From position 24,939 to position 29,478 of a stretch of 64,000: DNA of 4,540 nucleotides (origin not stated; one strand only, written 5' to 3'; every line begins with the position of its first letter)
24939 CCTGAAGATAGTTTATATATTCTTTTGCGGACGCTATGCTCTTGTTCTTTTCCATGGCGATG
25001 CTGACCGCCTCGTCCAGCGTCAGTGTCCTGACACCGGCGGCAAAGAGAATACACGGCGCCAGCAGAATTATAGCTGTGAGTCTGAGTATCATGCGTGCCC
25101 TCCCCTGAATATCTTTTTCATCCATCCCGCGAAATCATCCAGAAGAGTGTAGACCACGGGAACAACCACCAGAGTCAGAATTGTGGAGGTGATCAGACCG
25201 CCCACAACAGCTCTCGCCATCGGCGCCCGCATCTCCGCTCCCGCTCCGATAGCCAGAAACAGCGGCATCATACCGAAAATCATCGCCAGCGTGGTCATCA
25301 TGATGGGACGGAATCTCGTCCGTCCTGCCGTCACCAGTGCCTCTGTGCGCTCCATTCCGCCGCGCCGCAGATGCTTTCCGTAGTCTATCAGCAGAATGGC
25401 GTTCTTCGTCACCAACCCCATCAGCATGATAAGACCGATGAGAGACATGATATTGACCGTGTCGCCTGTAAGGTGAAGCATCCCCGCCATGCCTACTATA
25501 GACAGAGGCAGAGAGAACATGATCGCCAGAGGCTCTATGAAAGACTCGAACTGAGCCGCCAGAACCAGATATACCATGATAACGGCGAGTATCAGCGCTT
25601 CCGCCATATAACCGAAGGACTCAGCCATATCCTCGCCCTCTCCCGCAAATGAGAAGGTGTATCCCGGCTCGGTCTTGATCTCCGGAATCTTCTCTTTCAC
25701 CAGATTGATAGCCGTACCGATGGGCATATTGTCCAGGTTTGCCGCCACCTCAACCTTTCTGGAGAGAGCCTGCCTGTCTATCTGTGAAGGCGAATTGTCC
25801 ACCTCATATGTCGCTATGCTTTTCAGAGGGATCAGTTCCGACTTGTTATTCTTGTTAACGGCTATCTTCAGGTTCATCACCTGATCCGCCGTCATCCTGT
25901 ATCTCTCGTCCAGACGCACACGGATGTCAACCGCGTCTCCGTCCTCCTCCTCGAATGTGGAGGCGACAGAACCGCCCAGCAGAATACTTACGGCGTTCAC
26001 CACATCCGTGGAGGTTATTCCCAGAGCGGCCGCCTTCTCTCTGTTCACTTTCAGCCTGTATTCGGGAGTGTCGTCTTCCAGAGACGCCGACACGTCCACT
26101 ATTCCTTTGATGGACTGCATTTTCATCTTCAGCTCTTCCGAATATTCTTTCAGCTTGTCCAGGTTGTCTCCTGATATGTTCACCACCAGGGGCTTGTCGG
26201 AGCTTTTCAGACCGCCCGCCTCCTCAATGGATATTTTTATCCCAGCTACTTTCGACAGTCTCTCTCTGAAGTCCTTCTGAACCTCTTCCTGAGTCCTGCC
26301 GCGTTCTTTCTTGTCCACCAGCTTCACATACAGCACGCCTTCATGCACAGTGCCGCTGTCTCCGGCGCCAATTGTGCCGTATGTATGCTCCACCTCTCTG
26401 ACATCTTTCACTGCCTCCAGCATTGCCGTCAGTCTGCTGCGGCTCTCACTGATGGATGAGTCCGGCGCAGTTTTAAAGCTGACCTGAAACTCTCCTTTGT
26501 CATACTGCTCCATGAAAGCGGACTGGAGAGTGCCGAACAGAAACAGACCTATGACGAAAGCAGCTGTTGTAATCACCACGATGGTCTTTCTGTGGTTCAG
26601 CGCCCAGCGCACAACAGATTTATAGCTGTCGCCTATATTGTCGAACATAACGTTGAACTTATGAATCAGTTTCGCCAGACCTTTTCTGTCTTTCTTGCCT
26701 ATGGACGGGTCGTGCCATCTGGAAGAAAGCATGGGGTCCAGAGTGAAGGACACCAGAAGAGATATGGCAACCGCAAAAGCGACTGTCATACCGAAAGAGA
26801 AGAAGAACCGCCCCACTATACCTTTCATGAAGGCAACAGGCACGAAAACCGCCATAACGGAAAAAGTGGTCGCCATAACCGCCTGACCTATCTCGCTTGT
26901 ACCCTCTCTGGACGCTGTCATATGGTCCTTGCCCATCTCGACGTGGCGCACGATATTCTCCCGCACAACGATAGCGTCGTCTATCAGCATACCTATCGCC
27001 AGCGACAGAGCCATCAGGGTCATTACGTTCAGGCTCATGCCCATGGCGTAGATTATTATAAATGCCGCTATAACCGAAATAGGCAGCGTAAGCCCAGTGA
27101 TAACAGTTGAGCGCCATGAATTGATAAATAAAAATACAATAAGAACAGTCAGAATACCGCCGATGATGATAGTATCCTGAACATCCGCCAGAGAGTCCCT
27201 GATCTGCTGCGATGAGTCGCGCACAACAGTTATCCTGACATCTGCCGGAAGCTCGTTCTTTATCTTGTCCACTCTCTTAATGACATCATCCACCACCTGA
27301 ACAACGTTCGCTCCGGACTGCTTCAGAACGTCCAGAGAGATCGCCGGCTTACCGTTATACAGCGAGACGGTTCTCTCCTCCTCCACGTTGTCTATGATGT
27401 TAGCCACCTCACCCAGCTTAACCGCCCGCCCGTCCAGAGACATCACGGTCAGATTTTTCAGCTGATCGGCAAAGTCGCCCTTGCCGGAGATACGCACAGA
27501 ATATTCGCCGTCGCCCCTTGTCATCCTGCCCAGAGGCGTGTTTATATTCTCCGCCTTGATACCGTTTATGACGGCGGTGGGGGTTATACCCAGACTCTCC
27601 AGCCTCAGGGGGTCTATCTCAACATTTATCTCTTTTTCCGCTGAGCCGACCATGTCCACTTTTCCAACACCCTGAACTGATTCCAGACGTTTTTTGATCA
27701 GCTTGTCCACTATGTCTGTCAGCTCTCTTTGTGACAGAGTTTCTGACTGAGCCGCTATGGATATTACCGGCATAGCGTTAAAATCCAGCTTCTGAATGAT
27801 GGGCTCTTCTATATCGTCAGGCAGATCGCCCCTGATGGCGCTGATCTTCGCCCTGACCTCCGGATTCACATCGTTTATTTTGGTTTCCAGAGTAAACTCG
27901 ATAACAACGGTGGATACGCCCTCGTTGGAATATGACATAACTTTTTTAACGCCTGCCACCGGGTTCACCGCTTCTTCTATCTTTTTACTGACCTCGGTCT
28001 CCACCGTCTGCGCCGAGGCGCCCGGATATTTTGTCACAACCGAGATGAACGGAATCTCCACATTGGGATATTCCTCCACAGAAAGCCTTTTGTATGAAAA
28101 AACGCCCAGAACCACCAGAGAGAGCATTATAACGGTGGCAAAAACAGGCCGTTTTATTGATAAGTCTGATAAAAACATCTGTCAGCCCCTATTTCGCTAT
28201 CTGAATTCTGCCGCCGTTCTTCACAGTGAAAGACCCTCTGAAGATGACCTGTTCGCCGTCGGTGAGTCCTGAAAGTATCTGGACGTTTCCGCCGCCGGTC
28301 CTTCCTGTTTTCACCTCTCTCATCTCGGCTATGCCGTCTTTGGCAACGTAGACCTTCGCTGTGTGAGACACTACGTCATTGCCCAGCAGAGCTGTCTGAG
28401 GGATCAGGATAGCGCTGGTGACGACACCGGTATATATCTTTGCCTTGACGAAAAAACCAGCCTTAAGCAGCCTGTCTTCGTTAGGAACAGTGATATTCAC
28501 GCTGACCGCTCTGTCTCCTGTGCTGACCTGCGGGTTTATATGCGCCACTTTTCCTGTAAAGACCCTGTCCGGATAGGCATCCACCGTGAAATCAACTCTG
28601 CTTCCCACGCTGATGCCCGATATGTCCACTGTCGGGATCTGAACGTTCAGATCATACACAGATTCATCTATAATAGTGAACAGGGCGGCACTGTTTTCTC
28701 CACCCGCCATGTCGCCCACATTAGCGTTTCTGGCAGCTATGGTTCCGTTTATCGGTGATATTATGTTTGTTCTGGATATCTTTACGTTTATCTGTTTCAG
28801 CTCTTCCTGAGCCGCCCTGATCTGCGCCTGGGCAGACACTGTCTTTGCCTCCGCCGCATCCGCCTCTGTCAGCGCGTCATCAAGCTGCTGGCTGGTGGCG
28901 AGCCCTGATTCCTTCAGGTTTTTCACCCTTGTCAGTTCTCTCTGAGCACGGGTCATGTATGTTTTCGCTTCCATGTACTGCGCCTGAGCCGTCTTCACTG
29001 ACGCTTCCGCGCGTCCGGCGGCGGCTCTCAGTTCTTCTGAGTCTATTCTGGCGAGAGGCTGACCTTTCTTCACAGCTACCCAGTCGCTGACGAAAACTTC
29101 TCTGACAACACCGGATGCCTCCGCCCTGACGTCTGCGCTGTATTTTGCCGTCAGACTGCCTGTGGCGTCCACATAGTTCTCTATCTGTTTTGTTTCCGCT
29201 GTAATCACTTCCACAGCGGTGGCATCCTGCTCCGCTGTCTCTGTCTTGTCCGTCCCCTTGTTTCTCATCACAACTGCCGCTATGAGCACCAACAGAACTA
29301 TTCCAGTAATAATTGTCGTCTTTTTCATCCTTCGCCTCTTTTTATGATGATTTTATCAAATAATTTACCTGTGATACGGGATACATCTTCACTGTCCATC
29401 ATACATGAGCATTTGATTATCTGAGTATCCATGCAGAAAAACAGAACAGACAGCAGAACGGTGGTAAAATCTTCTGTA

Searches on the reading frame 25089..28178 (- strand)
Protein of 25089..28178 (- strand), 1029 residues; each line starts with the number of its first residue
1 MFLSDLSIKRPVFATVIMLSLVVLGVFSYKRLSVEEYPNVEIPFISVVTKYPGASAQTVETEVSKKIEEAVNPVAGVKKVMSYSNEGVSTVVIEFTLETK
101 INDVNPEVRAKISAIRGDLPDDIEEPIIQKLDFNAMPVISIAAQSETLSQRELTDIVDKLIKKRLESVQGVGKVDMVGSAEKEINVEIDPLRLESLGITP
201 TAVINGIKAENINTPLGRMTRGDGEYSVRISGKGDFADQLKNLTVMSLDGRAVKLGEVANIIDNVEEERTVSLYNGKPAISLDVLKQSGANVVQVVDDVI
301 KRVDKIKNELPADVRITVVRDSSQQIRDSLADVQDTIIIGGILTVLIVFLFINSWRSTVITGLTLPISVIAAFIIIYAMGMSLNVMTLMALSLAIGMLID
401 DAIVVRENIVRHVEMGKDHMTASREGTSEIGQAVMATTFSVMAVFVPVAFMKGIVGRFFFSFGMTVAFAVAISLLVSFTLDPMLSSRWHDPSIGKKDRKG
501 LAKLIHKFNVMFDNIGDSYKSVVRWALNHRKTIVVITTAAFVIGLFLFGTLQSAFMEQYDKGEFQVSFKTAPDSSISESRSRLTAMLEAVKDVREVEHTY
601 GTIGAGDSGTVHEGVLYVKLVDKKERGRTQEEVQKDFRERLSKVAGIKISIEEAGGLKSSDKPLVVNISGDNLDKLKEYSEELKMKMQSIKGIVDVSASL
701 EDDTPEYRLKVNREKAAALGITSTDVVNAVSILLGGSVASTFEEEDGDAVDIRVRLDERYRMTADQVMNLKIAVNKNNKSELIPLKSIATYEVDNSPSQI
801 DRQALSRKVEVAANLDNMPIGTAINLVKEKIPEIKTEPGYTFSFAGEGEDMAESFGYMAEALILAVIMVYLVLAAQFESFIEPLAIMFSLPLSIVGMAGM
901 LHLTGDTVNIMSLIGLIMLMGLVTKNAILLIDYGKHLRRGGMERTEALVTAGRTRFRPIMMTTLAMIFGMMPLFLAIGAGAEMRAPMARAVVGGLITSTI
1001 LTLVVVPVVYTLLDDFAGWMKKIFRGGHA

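Call 103: search_protein_families(library=pfam, proteins=[window:25089-28178:-], max_evalue=0.00001)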
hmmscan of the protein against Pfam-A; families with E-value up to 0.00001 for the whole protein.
window:25089-28178:- (1029 aa): 2 families
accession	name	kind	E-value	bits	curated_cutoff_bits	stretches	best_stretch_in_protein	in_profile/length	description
PF00873.25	ACR_tran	-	4.3e-270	899.1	28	1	4-1013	2-1020/1021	AcrB/AcrD/AcrF family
PF03176.21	MMPL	-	4.2e-09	36.2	20.5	0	800-1020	83-308/333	MMPL family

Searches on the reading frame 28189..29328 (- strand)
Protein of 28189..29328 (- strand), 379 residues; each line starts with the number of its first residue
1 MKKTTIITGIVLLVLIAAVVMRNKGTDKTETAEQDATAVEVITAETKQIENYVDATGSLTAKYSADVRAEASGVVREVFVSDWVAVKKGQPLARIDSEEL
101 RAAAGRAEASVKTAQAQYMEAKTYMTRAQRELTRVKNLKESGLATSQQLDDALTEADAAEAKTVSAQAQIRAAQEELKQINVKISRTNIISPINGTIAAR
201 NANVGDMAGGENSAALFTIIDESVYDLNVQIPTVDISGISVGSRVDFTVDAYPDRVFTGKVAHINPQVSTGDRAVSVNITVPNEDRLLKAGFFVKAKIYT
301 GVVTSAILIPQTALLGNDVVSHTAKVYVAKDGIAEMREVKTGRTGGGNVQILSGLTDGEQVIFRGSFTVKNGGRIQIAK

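Call 11: search_protein_families(library=pfam, proteins=[window:28189-29328:-], max_evalue=0.001)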
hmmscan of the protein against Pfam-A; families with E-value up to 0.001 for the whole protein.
window:28189-29328:- (379 aa): 3 families
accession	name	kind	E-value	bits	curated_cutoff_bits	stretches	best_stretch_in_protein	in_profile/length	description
PF16576.10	HlyD_D23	-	7e-27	94.5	30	1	53-294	6-214/214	Barrel-sandwich domain of CusB or HlyD membrane-fusion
PF13437.12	HlyD_3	-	4.1e-16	60.1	22.2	1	189-291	2-106/106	HlyD family secretion protein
PF02321.23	OEP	-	5.1e-05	23.6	22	1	98-180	103-185/187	Outer membrane efflux protein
